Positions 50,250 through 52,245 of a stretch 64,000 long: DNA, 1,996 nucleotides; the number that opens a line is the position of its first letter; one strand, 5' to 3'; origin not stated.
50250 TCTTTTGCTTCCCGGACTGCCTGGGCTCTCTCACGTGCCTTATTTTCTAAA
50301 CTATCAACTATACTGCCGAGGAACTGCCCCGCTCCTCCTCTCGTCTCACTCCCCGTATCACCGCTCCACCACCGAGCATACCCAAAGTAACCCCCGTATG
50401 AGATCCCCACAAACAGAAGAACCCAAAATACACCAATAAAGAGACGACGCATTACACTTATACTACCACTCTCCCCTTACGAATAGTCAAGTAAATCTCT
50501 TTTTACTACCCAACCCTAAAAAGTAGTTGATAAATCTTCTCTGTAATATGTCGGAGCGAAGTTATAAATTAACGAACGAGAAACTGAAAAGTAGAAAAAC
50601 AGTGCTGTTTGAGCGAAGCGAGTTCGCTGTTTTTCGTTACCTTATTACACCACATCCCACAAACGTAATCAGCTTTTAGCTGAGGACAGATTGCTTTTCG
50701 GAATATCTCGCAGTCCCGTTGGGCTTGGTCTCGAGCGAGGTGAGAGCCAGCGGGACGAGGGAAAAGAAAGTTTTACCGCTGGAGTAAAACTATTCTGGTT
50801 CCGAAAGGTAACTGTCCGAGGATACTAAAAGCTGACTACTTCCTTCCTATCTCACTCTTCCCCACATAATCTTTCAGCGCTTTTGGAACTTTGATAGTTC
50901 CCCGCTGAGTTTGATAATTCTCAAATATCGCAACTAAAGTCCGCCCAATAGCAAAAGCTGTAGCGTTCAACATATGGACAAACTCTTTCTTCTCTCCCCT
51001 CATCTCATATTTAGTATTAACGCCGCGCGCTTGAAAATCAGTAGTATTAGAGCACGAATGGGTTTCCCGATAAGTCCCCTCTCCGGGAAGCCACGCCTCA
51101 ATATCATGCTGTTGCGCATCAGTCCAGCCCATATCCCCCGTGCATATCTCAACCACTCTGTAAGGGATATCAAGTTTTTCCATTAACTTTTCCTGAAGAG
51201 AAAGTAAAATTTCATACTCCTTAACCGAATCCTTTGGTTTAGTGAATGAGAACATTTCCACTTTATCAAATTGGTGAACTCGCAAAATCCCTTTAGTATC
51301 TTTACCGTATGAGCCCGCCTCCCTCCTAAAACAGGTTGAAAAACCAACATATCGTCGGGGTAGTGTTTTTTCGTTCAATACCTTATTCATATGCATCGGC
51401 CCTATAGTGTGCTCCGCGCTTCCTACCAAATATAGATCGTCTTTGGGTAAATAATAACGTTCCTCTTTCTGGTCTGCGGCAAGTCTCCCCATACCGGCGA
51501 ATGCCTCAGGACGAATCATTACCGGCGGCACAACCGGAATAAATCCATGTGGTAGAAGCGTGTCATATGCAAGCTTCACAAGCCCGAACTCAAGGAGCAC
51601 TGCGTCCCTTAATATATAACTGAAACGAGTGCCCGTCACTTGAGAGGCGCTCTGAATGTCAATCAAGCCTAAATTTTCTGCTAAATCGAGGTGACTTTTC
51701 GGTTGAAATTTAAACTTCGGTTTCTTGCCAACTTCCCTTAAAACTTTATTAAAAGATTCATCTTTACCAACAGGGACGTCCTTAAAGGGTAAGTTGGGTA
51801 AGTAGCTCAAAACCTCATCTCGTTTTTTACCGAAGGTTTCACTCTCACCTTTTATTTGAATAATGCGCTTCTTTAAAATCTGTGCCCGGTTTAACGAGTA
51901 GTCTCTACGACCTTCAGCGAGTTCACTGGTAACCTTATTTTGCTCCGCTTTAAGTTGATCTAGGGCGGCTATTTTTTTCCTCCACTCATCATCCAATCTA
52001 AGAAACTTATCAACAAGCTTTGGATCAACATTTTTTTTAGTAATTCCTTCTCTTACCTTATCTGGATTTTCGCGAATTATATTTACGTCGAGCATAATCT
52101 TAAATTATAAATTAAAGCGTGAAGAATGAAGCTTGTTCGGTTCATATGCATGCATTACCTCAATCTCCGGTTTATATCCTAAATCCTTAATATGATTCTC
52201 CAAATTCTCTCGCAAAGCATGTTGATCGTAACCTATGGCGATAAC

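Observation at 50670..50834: Highly structured element of about 165 nt abutting the serS stop codon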

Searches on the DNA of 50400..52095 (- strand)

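Call 4: search_rna_families(source=window, start=50400, end=51000, threshold=evalue, max_evalue=10, show_alignments=3)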
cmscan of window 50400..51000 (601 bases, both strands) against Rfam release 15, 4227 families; matches with E-value up to 10: 1.
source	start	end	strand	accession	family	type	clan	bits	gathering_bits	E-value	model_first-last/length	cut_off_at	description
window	50830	50950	+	RF02174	SMAD5-AS1_2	Gene; lncRNA;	-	12.4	50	1.3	1-129/129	no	SMAD5 antisense RNA 1 conserved region 2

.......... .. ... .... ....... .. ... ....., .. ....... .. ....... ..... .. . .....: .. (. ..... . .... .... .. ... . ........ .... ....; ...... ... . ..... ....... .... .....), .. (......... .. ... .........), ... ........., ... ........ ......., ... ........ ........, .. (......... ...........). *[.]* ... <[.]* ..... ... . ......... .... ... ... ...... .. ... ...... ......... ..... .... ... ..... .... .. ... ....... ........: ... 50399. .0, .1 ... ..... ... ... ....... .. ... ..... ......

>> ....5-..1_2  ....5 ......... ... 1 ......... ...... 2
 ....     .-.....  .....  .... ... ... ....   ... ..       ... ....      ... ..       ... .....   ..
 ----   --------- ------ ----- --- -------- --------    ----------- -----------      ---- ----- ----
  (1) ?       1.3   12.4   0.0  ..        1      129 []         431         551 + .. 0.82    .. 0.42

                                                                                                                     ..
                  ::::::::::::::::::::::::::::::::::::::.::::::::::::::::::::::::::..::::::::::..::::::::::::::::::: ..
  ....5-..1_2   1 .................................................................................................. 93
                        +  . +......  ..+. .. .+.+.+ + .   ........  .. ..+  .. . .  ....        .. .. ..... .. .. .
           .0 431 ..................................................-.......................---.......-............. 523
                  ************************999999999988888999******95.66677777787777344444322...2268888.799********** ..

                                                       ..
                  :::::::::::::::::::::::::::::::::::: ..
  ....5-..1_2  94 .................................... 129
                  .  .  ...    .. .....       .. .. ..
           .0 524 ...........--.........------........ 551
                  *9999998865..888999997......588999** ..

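Call 54: search_rna_families(sources=[L011, L014, L022, L029, L039, L018], threshold=evalue, max_evalue=1)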
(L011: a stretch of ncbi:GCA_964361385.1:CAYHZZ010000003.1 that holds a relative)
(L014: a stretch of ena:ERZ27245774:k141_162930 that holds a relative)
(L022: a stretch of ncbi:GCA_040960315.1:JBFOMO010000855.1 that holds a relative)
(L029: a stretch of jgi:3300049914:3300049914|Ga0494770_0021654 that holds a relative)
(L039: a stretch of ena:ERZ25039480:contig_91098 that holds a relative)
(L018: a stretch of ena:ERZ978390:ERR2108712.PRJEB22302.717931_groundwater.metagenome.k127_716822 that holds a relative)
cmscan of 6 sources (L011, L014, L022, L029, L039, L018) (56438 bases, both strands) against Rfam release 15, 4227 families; matches with E-value up to 1: 0.
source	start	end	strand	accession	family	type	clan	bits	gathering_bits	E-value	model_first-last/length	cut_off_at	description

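Call 78: build_rna_model(alignment_id=A7, structure=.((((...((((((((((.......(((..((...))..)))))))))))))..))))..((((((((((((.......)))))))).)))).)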
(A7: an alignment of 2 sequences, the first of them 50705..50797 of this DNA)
Model R1 built from alignment A7 (2 sequences, 93 columns); structure: as given.
model positions 93; base pairs 31; branch points 1; effective number of sequences 0.68; information 0.613 bits per position. Calibrated on 0.2 Mb of random sequence (short: E-values are rough).
structure used (alignment columns):
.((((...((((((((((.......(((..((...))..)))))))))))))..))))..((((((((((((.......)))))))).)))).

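Call 79: search_with_rna_model(model_id=R1, sources=[window, L001, L002, L003, L007, L008, L009, L010, L011, L014, L017, L018, L020, L022, L024, L029, L030, L039], max_evalue=10, show_alignments=4)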
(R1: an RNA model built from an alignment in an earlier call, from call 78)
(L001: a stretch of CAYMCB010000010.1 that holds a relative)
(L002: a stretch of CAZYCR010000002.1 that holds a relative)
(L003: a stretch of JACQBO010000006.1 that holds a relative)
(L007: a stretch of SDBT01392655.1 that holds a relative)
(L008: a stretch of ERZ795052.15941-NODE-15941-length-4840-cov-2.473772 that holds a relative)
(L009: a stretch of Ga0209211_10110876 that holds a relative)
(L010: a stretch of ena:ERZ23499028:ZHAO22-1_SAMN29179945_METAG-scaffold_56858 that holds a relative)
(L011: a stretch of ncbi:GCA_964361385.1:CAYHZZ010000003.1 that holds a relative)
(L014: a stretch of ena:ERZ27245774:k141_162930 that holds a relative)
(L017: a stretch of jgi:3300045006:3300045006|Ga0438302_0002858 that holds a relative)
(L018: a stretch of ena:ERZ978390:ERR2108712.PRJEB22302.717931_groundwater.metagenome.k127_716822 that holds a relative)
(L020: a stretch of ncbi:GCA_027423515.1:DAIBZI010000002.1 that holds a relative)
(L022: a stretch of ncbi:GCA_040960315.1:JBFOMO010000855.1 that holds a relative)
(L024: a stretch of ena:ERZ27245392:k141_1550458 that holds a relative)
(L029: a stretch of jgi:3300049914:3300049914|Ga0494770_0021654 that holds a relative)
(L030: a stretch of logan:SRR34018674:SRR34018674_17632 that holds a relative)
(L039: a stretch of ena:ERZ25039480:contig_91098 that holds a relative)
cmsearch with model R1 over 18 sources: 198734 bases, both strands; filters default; matches with E-value up to 10: 4.
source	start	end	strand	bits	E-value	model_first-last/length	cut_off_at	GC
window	50705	50797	+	119.8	2.9e-28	1-93/93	no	0.54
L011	2390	2483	-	51.2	1.4e-10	1-93/93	no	0.53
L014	6260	6352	-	23.4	0.0021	1-93/93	no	0.68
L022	5840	5888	+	11.1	3.2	1-93/93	no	0.43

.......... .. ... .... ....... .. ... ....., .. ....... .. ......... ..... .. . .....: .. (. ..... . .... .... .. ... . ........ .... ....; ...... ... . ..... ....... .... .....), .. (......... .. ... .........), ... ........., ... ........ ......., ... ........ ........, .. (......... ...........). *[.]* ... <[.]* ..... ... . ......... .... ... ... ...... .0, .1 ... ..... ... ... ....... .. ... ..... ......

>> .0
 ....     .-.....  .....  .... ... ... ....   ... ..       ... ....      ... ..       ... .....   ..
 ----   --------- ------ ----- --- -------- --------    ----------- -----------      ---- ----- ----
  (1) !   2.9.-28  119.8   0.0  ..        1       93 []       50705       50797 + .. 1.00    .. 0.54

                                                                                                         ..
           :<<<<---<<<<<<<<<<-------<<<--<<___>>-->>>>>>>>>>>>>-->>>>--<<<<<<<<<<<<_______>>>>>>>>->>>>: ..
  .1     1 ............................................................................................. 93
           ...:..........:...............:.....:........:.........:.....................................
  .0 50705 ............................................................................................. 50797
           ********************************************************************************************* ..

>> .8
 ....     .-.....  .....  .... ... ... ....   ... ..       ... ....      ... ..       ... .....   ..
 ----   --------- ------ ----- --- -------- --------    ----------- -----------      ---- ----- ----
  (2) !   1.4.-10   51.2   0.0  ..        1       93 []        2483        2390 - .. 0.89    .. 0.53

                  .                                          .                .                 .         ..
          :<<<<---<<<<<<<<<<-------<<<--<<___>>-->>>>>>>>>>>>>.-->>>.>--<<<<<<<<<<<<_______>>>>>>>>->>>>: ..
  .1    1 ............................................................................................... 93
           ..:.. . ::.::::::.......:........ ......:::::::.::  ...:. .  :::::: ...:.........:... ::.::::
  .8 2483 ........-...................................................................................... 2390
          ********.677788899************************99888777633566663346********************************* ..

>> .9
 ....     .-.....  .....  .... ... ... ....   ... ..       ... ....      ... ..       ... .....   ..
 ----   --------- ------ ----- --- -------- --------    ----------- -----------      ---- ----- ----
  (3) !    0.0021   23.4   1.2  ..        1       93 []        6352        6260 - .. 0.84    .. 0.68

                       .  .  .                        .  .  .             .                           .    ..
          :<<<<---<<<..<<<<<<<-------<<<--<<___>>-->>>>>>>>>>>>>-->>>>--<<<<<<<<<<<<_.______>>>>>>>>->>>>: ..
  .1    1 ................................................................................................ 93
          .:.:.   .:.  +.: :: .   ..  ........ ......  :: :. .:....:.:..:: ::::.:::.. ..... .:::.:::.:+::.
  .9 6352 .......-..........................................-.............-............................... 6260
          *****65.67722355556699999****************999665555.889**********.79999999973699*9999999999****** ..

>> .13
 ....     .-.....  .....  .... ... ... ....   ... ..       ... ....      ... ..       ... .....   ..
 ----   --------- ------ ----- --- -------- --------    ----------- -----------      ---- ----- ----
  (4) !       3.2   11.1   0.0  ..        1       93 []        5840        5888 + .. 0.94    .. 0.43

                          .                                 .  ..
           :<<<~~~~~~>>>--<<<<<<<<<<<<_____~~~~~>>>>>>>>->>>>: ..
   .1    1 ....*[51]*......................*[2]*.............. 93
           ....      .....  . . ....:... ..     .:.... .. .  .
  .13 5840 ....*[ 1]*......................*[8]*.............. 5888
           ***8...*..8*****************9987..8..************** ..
